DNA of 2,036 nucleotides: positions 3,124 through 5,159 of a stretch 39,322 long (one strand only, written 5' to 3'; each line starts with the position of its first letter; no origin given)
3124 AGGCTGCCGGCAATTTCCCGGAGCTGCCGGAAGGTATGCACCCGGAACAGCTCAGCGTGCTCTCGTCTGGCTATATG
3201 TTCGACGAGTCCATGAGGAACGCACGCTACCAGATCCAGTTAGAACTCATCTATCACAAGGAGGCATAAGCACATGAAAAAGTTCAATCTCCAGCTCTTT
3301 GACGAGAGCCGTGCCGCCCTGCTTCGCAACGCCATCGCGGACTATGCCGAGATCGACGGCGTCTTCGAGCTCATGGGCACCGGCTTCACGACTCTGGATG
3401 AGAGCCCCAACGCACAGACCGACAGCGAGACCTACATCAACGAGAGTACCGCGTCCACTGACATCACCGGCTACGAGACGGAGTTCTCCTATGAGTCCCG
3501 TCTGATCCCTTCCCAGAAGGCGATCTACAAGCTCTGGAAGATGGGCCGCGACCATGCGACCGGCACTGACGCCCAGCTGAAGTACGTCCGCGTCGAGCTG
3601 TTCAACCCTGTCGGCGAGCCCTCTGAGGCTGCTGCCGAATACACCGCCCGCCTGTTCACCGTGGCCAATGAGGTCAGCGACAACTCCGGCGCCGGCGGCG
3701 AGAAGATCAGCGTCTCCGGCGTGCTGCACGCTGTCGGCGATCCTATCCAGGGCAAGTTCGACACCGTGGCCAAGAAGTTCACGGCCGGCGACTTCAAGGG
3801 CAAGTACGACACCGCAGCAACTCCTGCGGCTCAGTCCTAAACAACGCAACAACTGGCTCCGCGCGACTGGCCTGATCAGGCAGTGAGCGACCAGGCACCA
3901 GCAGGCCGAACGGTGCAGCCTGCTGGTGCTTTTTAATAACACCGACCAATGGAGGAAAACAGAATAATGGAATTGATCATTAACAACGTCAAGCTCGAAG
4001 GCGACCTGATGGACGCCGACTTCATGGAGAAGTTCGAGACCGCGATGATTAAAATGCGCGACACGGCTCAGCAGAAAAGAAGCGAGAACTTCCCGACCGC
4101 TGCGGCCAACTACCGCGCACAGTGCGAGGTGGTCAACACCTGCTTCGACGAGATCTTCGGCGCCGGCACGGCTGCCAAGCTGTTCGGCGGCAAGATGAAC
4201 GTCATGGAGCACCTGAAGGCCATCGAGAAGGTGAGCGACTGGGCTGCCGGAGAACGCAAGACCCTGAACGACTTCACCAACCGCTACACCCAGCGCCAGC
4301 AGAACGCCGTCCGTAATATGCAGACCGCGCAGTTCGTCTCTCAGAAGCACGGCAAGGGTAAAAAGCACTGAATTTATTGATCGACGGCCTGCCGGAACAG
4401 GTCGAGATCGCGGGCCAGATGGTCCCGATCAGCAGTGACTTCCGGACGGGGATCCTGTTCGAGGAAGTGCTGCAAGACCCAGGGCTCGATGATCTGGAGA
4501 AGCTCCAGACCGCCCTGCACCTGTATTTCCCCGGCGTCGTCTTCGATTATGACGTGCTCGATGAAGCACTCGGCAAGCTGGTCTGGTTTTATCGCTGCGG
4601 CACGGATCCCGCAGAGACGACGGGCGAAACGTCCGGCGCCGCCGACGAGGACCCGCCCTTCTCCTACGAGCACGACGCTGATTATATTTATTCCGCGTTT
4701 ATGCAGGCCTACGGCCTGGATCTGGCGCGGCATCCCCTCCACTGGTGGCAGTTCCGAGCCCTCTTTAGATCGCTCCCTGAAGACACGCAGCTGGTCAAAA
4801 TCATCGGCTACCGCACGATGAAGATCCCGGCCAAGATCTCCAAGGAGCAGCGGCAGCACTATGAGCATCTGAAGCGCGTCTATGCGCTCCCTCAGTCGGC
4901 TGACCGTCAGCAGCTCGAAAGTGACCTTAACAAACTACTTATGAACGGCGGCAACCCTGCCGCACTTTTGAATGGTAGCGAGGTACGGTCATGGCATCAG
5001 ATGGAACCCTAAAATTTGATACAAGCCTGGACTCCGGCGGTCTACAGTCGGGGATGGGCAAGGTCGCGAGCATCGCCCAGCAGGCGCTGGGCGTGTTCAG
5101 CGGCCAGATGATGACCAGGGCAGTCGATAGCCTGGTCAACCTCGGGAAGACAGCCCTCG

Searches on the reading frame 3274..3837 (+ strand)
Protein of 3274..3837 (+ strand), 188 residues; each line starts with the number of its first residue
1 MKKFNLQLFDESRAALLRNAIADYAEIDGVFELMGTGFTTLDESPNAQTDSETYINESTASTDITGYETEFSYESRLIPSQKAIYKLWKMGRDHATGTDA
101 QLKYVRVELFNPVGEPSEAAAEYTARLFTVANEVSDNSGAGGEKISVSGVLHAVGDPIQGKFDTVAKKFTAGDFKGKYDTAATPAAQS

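Call 9: search_protein_families(library=pfam, max_evalue=0.01, proteins=[window:3274-3837:+])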
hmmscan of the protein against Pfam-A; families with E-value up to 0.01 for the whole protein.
window:3274-3837:+ (188 aa): 0 families

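Call 10: search_protein_families(library=phrogs, max_evalue=0.001, proteins=[window:3274-3837:+])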
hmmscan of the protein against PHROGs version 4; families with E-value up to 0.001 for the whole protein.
window:3274-3837:+ (188 aa): 1 family
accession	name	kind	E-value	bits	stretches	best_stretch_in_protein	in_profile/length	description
phrog_3099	-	unknown function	3.5e-46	158.3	1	15-173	7-167/171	-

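Call 22: search_dna_similar(query=window:3274-3837:+, collection=phages, mode=protein, max_evalue=0.001, max_rows=40)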
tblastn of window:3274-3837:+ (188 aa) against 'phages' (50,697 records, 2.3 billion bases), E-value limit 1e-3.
Records with a match: 16; places in all: 16; records where one place covers at least 80% of the query: 14.
Best place of each record, by identity: 80-90% 1; <60% 15.
By first word of the organism name: Clostridium 11; Clostridioides 2; Bacteriophage 2; Acutalibacter 1.
By host as written in the record: Clostridium difficile 6; - 3; Clostridium perfringens 2; Acutalibacter muris 1; Escherichia coli 1; Clostridium difficile AIU 1; Clostridioides difficile 1; Clostridioides difficile ST632 1.
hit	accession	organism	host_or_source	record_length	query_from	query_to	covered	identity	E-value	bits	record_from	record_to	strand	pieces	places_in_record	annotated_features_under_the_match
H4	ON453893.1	Acutalibacter phage Fontainebleau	Acutalibacter muris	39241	1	179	95%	89.5%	1e-105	337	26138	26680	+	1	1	hypothetical protein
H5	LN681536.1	Clostridium phage phiCD146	Clostridium difficile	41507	16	188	92%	45.5%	2e-37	142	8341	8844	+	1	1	conserved protein of unknown function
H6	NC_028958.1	Clostridium phage phiCD146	Clostridium difficile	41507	16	188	92%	45.5%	2e-37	142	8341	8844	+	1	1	hypothetical protein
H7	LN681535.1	Clostridium phage phiCD111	Clostridium difficile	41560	16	170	82%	50.6%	1e-38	145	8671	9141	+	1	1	conserved protein of unknown function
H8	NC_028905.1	Clostridium phage phiCD111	Clostridium difficile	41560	16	170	82%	50.6%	1e-38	145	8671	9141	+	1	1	hypothetical protein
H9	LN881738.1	Clostridium phage slur17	Escherichia coli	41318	16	170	82%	50.6%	1e-38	145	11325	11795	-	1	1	hypothetical protein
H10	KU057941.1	Clostridium phage CDSH1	Clostridium difficile AIU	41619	16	170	82%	50.6%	1e-38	145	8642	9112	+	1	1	hypothetical protein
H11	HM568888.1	Clostridium phage phiCD38-2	Clostridium difficile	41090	16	188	92%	44.4%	4e-37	141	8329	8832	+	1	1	hypothetical protein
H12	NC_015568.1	Clostridium phage phiCD38-2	Clostridium difficile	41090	16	188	92%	44.4%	4e-37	141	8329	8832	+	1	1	hypothetical protein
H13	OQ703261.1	Clostridioides phage AR1075-1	Clostridioides difficile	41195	16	188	92%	44.4%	4e-37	141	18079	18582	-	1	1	hypothetical protein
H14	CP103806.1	Clostridioides phage Hain-Saunders-2022a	Clostridioides difficile ST632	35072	6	175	90%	38.9%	1e-30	122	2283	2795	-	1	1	hypothetical protein | chloramphenicol resistance protein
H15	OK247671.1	Clostridium phage vB_CpeS_BG3P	Clostridium perfringens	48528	14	172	85%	40.4%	3e-28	115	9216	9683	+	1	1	hypothetical protein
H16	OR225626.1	Clostridium phage LPCPA58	-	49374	14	172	85%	40.4%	3e-28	115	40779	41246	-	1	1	hypothetical protein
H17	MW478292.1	Clostridium phage vB_CpeS-1181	Clostridium perfringens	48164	3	172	90%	36.3%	9e-26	108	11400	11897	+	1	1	hypothetical protein | chloramphenicol resistance protein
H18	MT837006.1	Bacteriophage sp.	human fecal samples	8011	34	170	73%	35.0%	5e-17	84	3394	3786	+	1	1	record has no annotation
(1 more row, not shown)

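Call 41: find_homologous_proteins(query=window:3274-3837:+, max_evalue=0.001)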
Query window:3274-3837:+ (188 aa): 214 proteins with E <= 0.001 among 321 candidates; the best 120 are listed.
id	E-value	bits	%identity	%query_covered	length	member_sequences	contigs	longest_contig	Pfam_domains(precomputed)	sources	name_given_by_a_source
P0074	2.1e-107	375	95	100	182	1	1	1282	-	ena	-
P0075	1.1e-105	369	93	96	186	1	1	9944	-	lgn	-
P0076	6.3e-105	367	93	95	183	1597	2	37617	-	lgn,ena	-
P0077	7.5e-105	366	90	100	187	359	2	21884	-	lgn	-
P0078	1.6e-104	365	90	98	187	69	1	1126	-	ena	-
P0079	3.1e-104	364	92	95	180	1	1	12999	-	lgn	-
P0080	5.1e-102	357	88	98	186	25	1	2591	-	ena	-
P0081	3.1e-101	355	88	98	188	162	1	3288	-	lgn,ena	-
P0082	4.3e-101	354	89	100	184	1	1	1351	-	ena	-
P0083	1.4e-100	353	90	95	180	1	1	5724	-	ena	-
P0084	2.7e-100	352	91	98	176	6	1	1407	-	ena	-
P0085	2.7e-98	345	85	98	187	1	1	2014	-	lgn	-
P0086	2.2e-97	342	88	95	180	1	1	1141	-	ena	-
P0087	2.3e-97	342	84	97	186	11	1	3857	-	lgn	-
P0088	1.4e-95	336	85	97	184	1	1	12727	-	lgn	-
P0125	8.1e-84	298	81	91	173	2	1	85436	-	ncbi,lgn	-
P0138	2.1e-77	277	71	95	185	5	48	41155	-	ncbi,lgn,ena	-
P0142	1.2e-76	275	73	91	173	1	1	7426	-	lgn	-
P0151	3.8e-74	266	70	96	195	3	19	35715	-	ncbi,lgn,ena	-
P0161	4.7e-73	263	66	99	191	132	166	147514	-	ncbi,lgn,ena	-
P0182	2.3e-71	257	69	89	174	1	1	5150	-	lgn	-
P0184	2.8e-71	257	71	89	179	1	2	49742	-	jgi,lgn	jgi:hypothetical protein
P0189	8.0e-71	256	71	89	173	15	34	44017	-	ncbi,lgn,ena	-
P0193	5.7e-70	253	64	99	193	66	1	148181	-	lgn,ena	-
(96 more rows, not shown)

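Call 45: find_encoding_contigs(protein=P0189, flank=10000, max_places=3)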
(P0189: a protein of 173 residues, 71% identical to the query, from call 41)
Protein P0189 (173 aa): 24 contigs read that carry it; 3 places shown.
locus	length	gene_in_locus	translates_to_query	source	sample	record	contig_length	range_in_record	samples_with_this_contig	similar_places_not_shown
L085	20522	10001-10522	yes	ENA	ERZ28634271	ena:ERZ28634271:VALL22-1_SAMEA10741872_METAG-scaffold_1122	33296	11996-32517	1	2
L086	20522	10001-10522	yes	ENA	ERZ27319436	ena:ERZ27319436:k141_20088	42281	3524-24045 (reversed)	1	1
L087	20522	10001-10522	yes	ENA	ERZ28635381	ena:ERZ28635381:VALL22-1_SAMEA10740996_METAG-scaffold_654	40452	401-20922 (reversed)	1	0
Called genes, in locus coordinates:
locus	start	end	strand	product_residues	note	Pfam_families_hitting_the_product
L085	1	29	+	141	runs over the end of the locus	-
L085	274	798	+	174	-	PF02195:ParB_N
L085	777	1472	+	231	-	PF00005:ABC_tran (weak)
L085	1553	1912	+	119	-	-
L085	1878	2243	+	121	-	-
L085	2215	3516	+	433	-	PF03237:Terminase_6N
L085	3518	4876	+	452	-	-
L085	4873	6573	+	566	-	PF06152:Phage_min_cap2, PF01129:ART (weak), PF03496:ADPrib_exo_Tox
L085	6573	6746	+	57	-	-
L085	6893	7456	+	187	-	PF06810:Phage_scaffold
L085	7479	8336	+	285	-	-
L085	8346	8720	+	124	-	-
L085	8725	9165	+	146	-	PF20536:DUF6751 (weak)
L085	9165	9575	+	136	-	-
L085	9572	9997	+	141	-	-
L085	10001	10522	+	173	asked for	-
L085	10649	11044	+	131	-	PF20378:DUF6673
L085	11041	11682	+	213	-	PF06854:Phage_Gp15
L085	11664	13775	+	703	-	-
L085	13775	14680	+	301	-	PF22768:SPP1_Dit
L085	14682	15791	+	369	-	PF14594:Sipho_Gp37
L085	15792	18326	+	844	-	PF22633:F5_F8_type_C_2 (faint), PF00754:F5_F8_type_C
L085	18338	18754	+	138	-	-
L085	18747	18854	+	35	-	-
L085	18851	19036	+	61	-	PF23792:CD1375-like (weak)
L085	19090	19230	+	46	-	-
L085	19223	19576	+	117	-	-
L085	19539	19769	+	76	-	-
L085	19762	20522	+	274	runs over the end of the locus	PF01183:Glyco_hydro_25, PF08239:SH3_3 (weak)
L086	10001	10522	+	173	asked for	-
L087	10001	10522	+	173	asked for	-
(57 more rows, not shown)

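Call 55: predict_structure(alignment_id=A3)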
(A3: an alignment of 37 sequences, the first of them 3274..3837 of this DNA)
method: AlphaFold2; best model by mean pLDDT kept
length: 188 residues; sequences in the alignment: 37
mean_pLDDT: 72.1   pTM: 0.68
mean pLDDT of the five models: 72.1, 67.9, 67.3, 64.3, 63.3
residues with pLDDT >= 90: 56; 70-90: 69; 50-70: 8; < 50: 55
segments of 3 or more residues with pLDDT < 50: 1-19, 38-66, 182-188
pLDDT, mean of each block of 10 residues (from residue 1): 42 44 90 68 36 28 46 83 92 91 90 87 92 86 82 88 94 82 42
secondary structure, 60 per line:
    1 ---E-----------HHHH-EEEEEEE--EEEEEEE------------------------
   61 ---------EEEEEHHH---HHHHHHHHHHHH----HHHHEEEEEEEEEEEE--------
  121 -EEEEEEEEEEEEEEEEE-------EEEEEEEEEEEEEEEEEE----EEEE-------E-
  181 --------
elements in order: H16-19 E21-27 E30-36 E70-74 H81-92 H97-100 E101-112 E122-138 E146-163 E168-171

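Call 58: fold_search(model_id=the predicted structure, library=pdb)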
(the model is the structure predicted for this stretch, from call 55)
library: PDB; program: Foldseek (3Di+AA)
matches with E <= 10: 533; with E <= 0.001: 0
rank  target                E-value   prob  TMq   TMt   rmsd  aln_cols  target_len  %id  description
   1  9m8o_F                1.7e-02  0.99  0.33  0.37  13.3       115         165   14  Cryo-EM structure of bacteriophage NF5 baseplate (released 2025-12-17)
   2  9m7c_A                3.1e-02  0.95  0.32  0.35  15.0       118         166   14  Cryo-EM structure of bacteriophage NF5 tail tube (released 2025-12-17)
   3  9m8o_D                3.4e-02  0.97  0.34  0.38  10.8       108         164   13  Cryo-EM structure of bacteriophage NF5 baseplate (released 2025-12-17)
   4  8xav_A                4.8e-02  0.28  0.13  0.05  13.1       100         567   10  Cryo-EM structure of an anti-phage defense complex (released 2024-06-05)
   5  9m8o_A                5.0e-02  0.96  0.34  0.38  12.9       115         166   14  Cryo-EM structure of bacteriophage NF5 baseplate (released 2025-12-17)
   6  6yeg_A                5.6e-02  0.89  0.26  0.28   7.0        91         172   22  Hybrid structure of the SPP1 tail tube by solid-state NMR and cryo EM - Final EM Refinement (released 2020-10-14)
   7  9m8o_C                7.0e-02  0.92  0.34  0.38  13.0       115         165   15  Cryo-EM structure of bacteriophage NF5 baseplate (released 2025-12-17)
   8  6v8i_AB               8.8e-02  0.94  0.30  0.34   5.7        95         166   10  Composite atomic model of the Staphylococcus aureus phage 80alpha baseplate (released 2020-03-04)
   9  6ev1_C                8.8e-02  0.12  0.18  0.16  21.3       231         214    8  Crystal structure of antibody against schizophyllan (released 2018-09-26)
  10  9mu3_E                1.1e-01  0.94  0.31  0.35   5.8        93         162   11  SaPI1 neck structure (released 2025-05-07)
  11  2fur_A                1.2e-01  0.21  0.26  0.26  13.7       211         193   12  CRYSTAL STRUCTURE OF A PUTATIVE FMN-BINDING PROTEIN (TA1372) FROM THERMOPLASMA ACIDOPHILUM AT 1.80 A RESOLUTION (released 2006-02-28)
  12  7t2e_A                1.3e-01  0.28  0.14  0.17  11.7        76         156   12  Structure of bacteriophage lambda tube protein V in C6 (released 2022-12-07)
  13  8k35_L                1.5e-01  0.13  0.15  0.17  21.3       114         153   12  Structure of the bacteriophage lambda tail tip complex (released 2023-11-15)
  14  3pft_B                1.6e-01  0.25  0.28  0.32  10.5       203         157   13  Crystal Structure of Untagged C54A Mutant Flavin Reductase (DszD) in Complex with FMN From Mycobacterium goodii (released 2011-11-02)
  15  8k36_A                1.8e-01  0.87  0.27  0.32   6.1        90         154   12  Structure of the bacteriophage lambda tail tube (released 2023-11-15)
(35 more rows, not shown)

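Call 100: find_encoding_contigs(protein=P0125, flank=7000, max_places=1)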
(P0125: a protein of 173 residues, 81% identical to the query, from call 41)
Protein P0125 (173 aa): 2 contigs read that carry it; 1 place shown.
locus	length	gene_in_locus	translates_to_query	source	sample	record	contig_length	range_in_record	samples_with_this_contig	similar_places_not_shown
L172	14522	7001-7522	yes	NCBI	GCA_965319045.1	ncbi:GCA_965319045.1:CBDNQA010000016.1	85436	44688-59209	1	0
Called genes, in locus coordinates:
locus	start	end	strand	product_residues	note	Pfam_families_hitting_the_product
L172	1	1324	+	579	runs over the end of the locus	PF06152:Phage_min_cap2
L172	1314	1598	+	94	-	-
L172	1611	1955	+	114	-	PF09639:YjcQ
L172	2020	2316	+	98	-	PF04327:Peptidase_Prp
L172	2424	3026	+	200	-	-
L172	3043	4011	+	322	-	PF05065:Phage_capsid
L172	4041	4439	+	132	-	-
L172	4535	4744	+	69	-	-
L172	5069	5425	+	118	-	-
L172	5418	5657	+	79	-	PF02915:Rubrerythrin (weak)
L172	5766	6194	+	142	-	-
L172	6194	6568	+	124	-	PF11114:Minor_capsid_2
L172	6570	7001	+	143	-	-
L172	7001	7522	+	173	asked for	-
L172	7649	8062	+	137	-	PF20378:DUF6673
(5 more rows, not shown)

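Call 101: find_encoding_contigs(protein=P0184, flank=7000, max_places=1)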
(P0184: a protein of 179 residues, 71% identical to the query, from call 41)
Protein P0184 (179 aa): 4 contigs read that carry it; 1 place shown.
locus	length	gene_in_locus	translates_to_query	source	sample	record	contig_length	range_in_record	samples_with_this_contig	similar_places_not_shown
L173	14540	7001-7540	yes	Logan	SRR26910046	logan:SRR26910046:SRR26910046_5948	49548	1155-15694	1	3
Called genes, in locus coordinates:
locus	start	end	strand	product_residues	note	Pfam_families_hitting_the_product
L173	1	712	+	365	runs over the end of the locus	PF04466:Terminase_3, PF17288:Terminase_3C (faint)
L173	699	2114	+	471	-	PF05133:SPP1_portal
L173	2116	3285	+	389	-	PF06152:Phage_min_cap2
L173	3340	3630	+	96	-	PF04327:Peptidase_Prp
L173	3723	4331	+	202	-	-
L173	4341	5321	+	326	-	PF05065:Phage_capsid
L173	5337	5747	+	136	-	-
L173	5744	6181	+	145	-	PF20536:DUF6751 (faint)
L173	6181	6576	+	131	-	PF11114:Minor_capsid_2 (weak)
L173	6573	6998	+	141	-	-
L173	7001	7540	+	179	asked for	-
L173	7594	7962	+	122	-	PF20378:DUF6673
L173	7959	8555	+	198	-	PF06854:Phage_Gp15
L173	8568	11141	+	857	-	-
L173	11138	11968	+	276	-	-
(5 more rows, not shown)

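Call 102: find_encoding_contigs(protein=P0142, flank=7000, max_places=1)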
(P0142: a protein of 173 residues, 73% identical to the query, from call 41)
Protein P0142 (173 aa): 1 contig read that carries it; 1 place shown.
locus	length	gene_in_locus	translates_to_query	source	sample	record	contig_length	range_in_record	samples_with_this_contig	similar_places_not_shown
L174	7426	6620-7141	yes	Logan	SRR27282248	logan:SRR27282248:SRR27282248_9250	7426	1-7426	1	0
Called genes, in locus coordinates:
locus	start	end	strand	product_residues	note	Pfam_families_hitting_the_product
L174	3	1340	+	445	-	?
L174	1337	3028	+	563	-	PF06152:Phage_min_cap2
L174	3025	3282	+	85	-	-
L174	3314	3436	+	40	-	-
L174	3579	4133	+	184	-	PF06810:Phage_scaffold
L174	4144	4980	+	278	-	-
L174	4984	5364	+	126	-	-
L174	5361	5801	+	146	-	PF20536:DUF6751 (faint)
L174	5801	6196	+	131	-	PF11114:Minor_capsid_2 (weak)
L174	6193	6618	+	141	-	-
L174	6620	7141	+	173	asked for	-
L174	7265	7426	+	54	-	?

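Call 103: find_encoding_contigs(protein=P0182, flank=7000, max_places=1)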
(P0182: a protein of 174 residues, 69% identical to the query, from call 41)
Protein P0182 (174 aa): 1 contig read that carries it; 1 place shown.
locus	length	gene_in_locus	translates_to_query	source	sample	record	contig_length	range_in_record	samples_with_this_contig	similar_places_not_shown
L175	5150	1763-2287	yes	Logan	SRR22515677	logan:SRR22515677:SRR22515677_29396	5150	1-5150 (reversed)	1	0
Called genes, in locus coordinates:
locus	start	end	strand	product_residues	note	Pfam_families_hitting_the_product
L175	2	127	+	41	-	?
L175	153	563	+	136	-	-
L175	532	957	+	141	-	PF20536:DUF6751 (faint)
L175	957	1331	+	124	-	PF11114:Minor_capsid_2 (weak)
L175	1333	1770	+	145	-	-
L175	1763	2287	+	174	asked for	-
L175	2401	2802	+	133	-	PF20378:DUF6673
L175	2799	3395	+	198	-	PF06854:Phage_Gp15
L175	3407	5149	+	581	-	?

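Call 110: find_encoding_contigs(protein=P0161, flank=7000, max_places=1)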
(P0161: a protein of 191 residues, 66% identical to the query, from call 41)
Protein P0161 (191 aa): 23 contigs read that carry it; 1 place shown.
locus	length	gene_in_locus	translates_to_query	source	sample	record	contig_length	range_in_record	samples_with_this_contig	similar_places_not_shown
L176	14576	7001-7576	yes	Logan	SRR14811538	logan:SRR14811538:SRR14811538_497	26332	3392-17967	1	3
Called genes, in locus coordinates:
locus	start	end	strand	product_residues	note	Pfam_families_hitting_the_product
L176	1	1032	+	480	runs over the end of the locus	PF05133:SPP1_portal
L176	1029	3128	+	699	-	PF06152:Phage_min_cap2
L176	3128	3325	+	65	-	-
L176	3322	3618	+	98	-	PF04327:Peptidase_Prp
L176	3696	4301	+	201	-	-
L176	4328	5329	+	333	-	PF05065:Phage_capsid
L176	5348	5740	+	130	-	-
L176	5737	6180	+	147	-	PF20536:DUF6751 (faint)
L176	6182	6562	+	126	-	PF11114:Minor_capsid_2 (weak)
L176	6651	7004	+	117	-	-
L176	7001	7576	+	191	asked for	-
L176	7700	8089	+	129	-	PF20378:DUF6673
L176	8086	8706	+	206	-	PF06854:Phage_Gp15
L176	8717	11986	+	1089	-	PF01442:Apolipoprotein (faint), PF10145:PhageMin_Tail, PF28501:ENDOD1_C (faint)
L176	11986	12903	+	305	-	PF22768:SPP1_Dit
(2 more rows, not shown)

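Call 111: find_encoding_contigs(protein=P0138, flank=7000, max_places=1)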
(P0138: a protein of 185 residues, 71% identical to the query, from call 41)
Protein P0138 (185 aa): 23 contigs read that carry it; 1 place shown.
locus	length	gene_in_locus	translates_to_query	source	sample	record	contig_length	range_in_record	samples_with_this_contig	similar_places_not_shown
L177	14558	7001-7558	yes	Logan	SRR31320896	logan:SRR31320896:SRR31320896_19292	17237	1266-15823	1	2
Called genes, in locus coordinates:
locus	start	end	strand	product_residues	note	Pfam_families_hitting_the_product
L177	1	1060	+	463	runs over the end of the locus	PF04466:Terminase_3, PF17288:Terminase_3C (weak)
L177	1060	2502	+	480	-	PF05133:SPP1_portal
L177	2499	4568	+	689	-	PF06152:Phage_min_cap2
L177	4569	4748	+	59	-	-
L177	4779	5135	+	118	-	PF04327:Peptidase_Prp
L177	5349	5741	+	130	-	-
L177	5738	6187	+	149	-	PF20536:DUF6751 (faint)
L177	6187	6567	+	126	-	-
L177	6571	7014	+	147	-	-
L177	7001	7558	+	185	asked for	-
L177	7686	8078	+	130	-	PF20378:DUF6673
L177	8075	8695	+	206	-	PF06854:Phage_Gp15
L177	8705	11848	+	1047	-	PF10145:PhageMin_Tail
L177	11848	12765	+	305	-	PF22768:SPP1_Dit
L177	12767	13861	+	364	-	PF14594:Sipho_Gp37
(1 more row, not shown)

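Call 112: find_encoding_contigs(protein=P0193, flank=7000, max_places=1)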
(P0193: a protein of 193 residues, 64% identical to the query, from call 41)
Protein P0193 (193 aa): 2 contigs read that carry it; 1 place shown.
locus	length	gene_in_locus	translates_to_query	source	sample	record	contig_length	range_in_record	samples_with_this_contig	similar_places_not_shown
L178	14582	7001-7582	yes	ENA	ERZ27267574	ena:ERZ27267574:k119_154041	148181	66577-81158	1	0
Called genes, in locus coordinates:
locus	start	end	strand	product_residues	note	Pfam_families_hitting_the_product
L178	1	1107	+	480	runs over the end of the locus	PF05133:SPP1_portal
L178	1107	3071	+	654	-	PF06152:Phage_min_cap2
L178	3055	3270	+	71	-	PF24723:DUF7675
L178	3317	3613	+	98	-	PF04327:Peptidase_Prp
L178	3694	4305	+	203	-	-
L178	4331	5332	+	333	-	PF05065:Phage_capsid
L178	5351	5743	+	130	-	-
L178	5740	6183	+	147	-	PF20536:DUF6751 (faint)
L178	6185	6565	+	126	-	PF11114:Minor_capsid_2 (weak)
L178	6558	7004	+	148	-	-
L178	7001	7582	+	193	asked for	-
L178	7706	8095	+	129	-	PF20378:DUF6673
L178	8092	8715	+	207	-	PF06854:Phage_Gp15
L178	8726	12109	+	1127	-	-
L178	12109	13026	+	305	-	PF22768:SPP1_Dit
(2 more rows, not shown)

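Call 113: find_encoding_contigs(protein=P0151, flank=7000, max_places=1)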
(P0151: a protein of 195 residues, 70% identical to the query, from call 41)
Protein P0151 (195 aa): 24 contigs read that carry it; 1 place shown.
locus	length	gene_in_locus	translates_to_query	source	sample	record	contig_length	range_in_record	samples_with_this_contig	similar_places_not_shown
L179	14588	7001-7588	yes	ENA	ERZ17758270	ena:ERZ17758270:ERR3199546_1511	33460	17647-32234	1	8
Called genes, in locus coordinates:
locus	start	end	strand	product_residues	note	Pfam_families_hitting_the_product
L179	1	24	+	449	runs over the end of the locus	PF04466:Terminase_3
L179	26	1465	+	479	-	PF05133:SPP1_portal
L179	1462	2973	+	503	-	PF06152:Phage_min_cap2, PF21814:DUF6883 (weak)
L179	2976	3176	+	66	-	-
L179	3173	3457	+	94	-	PF04327:Peptidase_Prp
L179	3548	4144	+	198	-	-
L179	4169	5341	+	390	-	PF05065:Phage_capsid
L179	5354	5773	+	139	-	-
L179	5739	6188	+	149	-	PF20536:DUF6751 (weak)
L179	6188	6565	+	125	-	PF11114:Minor_capsid_2 (weak)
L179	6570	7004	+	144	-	-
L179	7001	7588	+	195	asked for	-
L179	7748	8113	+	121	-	PF20378:DUF6673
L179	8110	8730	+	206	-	PF06854:Phage_Gp15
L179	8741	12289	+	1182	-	PF10145:PhageMin_Tail, PF04513:Baculo_PEP_C (faint), PF28501:ENDOD1_C (faint), PF04691:ApoC-I (faint)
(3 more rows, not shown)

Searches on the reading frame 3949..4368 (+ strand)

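Call 83: search_protein_families(library=phrogs, max_evalue=0.001, proteins=[window:3949-4368:+])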
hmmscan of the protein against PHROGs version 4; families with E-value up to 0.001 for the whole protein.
window:3949-4368:+ (140 aa): 1 family
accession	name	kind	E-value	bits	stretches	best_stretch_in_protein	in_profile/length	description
phrog_4450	-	unknown function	5e-25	89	1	10-119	3-112/120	-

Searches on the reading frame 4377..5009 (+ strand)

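Call 83: search_protein_families(library=phrogs, max_evalue=0.001, proteins=[window:4377-5009:+])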
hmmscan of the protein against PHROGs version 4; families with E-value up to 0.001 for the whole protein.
window:4377-5009:+ (211 aa): 1 family
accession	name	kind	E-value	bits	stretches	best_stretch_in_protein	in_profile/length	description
phrog_706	-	unknown function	8.2e-53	180.1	1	2-181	5-192/201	-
